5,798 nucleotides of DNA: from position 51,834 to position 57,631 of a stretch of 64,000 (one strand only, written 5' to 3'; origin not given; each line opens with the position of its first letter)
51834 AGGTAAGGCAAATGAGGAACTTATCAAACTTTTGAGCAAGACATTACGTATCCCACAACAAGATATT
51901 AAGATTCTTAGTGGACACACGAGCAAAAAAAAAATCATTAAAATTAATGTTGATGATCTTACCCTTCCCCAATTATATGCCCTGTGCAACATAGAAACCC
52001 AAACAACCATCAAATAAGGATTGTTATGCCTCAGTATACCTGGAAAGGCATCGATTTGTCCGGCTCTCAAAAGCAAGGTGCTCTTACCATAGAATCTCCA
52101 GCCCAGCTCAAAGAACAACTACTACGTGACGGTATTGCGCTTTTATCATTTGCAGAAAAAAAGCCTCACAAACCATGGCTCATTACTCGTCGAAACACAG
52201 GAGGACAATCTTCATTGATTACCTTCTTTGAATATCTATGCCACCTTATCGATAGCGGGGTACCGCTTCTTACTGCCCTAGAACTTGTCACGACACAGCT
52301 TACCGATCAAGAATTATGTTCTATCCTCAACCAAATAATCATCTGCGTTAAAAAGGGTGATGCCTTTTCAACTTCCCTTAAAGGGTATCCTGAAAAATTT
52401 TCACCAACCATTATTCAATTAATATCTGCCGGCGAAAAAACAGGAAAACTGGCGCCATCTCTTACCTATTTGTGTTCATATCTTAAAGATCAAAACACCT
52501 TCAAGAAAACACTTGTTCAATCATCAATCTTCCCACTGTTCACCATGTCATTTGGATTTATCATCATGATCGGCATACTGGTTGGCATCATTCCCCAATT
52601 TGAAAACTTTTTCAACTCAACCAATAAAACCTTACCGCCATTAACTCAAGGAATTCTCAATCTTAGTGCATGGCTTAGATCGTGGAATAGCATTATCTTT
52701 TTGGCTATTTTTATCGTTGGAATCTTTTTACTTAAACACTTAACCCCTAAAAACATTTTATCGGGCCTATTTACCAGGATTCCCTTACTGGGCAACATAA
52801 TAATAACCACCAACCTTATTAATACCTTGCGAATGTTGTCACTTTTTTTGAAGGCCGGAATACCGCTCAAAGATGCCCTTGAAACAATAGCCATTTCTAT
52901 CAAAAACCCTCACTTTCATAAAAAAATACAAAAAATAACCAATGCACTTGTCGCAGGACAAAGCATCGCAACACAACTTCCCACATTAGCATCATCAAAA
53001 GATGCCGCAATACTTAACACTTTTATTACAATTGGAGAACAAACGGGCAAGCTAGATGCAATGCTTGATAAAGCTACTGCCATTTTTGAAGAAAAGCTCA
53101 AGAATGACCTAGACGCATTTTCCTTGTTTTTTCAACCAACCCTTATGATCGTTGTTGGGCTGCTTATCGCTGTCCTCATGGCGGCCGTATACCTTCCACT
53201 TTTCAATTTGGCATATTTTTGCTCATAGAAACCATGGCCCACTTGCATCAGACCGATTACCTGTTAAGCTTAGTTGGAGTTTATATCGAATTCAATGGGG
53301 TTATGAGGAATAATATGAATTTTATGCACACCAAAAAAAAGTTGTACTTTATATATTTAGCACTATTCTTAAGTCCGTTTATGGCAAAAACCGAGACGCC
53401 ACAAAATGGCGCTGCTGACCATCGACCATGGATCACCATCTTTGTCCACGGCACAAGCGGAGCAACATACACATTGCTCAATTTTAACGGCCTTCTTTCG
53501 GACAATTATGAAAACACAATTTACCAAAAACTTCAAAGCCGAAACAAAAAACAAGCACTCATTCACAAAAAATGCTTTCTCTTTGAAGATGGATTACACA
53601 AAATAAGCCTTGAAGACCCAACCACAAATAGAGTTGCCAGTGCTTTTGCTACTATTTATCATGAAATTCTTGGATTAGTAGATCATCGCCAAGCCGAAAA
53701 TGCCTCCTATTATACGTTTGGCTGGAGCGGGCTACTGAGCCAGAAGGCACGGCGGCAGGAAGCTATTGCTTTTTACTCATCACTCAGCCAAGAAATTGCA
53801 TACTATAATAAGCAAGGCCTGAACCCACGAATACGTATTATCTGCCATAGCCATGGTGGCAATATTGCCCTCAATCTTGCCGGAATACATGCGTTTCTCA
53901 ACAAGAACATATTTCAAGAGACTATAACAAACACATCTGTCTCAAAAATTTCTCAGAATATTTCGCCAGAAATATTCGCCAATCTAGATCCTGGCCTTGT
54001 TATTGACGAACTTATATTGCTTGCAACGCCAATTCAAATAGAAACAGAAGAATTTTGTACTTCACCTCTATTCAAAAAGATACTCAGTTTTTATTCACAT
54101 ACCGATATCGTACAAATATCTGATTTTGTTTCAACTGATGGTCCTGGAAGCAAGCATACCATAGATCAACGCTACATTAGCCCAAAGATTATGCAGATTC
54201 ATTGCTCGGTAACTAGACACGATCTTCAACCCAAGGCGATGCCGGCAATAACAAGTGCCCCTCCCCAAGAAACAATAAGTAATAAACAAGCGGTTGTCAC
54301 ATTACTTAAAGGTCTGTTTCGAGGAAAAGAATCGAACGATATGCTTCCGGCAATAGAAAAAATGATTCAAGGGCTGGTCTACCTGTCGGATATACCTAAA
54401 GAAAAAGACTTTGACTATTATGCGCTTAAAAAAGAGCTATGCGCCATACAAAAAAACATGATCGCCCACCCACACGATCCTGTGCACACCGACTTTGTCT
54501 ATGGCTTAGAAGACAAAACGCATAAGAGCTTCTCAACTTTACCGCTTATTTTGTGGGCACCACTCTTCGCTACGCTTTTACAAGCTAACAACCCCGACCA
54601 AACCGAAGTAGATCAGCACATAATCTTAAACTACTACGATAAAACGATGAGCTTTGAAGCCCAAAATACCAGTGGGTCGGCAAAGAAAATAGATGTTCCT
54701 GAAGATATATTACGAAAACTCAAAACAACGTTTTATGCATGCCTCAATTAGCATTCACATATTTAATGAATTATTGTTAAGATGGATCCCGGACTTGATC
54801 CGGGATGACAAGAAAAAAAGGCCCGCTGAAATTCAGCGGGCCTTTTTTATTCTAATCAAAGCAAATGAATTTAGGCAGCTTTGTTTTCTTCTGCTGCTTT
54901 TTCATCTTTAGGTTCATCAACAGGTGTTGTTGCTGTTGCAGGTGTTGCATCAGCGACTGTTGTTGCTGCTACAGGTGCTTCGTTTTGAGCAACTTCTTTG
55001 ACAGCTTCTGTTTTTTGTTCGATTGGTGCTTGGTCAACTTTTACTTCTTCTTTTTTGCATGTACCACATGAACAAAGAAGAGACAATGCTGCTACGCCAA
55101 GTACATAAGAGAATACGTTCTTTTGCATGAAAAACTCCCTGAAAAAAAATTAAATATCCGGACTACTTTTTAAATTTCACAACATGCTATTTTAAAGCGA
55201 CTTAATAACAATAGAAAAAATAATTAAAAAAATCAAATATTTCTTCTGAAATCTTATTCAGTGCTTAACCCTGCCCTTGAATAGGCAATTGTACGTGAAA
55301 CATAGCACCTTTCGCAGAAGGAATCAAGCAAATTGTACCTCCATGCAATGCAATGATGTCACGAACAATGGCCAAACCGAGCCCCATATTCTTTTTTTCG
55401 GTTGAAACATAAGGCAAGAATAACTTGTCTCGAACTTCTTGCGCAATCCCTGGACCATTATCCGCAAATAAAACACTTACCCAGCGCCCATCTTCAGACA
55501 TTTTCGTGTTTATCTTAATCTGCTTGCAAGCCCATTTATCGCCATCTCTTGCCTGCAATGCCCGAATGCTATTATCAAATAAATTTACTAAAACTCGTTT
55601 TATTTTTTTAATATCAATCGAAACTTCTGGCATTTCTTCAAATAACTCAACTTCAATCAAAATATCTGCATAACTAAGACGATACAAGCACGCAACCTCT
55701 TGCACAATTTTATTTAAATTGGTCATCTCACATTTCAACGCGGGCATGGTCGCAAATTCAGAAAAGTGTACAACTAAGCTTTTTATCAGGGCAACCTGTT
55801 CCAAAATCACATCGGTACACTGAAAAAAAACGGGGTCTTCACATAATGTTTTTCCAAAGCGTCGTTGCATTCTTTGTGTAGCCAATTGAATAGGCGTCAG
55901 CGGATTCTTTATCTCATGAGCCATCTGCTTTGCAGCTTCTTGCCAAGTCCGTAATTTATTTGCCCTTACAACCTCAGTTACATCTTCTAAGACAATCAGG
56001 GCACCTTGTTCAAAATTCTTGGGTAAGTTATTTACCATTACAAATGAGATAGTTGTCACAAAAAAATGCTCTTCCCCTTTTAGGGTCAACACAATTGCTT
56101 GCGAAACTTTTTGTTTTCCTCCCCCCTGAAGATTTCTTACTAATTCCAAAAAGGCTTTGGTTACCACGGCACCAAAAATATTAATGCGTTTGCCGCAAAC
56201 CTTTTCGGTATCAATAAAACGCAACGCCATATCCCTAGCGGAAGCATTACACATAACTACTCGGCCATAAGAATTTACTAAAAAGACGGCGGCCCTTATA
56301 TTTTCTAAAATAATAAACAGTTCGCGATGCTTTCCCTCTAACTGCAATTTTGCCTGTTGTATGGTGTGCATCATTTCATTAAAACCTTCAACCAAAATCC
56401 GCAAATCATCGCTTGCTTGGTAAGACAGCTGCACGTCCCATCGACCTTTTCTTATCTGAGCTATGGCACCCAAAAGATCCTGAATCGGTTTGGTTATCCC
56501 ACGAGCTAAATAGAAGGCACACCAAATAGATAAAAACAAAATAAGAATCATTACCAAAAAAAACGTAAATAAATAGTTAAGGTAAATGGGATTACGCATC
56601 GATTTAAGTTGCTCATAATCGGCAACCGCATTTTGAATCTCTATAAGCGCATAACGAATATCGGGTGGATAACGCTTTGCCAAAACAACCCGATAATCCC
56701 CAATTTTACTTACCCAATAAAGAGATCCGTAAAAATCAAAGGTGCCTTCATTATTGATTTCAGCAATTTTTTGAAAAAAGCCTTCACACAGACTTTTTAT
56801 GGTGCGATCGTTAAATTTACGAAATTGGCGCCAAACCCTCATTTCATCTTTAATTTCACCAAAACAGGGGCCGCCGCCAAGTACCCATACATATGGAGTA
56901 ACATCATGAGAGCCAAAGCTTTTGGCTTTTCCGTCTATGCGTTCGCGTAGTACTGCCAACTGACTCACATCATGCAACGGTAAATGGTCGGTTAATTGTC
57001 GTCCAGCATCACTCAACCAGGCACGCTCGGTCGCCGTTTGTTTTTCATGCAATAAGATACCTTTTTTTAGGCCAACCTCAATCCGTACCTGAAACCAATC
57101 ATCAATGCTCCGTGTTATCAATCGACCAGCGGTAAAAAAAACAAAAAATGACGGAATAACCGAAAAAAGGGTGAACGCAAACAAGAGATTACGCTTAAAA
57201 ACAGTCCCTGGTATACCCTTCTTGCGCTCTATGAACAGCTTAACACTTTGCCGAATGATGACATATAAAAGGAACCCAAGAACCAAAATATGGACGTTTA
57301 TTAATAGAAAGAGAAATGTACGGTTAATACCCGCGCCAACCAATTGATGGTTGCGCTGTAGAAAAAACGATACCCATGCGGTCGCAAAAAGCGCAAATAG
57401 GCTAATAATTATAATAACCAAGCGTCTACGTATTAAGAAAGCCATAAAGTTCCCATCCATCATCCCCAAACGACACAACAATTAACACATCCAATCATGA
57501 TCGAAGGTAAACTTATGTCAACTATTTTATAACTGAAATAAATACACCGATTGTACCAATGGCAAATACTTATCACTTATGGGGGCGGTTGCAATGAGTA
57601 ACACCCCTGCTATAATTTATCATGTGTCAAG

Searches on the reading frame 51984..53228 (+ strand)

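Call 65: search_protein_families(library=pfam, proteins=[window:51984-53228:+], max_evalue=0.00001)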
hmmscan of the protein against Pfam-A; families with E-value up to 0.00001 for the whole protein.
window:51984-53228:+ (414 aa): 1 family
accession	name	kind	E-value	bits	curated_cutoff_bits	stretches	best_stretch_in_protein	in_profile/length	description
PF00482.28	T2SSF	-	6.6e-44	149.3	25.2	2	282-405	2-125/125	Type II secretion system (T2SS), protein F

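Call 84: search_protein_families(library=ncbifam, proteins=[window:51984-53228:+], max_evalue=0.001)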
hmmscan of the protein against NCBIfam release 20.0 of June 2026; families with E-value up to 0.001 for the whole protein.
window:51984-53228:+ (414 aa): 6 families
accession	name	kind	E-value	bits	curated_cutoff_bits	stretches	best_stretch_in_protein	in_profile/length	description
NF007861.0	PRK10573.1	equivalog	6.6e-69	232.9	401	1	18-410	7-395/401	protein transport protein HofC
TIGR02120.1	GspF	equivalog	2.1e-67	228.1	424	1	18-409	1-397/401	type II secretion system inner membrane protein GspF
NF052606.1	T4PiliAsmPilCMyx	equivalog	8.6e-48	163.2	700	1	14-410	18-415/419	type IV pilus assembly protein PilC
NF052607.1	T4PiliAsmPilCThrm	equivalog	9.6e-43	146.8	700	1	15-409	1-400/406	type IV pilus assembly protein PilC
NF047826.1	T3SSXpsF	equivalog_domain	1.2e-37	129.7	650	1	15-410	1-401/405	type II secretion system protein XpsF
NF041012.2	T4P_ComGB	equivalog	1.8e-37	129.4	240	1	79-409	4-330/332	competence type IV pilus assembly protein ComGB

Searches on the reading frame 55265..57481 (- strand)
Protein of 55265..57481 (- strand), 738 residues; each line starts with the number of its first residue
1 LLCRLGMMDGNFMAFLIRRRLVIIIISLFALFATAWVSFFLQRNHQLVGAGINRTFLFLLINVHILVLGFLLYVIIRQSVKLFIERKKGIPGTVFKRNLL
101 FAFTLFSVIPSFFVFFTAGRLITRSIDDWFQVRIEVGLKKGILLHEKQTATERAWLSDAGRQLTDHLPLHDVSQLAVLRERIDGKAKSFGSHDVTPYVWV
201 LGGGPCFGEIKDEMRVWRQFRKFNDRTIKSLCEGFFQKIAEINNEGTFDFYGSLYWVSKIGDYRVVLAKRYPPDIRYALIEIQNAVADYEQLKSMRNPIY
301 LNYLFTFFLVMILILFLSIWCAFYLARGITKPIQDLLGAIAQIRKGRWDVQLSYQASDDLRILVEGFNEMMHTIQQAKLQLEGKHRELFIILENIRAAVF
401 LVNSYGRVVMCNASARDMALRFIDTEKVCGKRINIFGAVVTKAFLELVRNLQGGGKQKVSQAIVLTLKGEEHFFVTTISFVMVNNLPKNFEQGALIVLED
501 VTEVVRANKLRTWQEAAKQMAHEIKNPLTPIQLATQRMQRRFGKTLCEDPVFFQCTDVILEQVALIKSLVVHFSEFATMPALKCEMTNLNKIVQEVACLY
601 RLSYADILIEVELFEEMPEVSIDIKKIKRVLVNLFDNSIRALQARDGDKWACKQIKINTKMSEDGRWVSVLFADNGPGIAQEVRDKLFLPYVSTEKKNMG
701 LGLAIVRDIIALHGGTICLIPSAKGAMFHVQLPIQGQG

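Call 65: search_protein_families(library=pfam, proteins=[window:55265-57481:-], max_evalue=0.00001)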
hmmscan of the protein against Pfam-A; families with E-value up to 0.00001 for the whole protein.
window:55265-57481:- (738 aa): 3 families
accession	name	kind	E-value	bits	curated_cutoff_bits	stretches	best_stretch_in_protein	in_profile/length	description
PF02518.31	HATPase_c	-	2.2e-17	63.9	26.4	1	623-734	2-109/111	Histidine kinase-, DNA gyrase B-, and HSP90-like ATPase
PF00672.30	HAMP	-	3e-08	34.3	25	1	325-376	2-53/53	HAMP domain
PF00512.31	HisKA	-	5.9e-07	29.9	26.9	1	514-577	3-61/66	His Kinase A (phospho-acceptor) domain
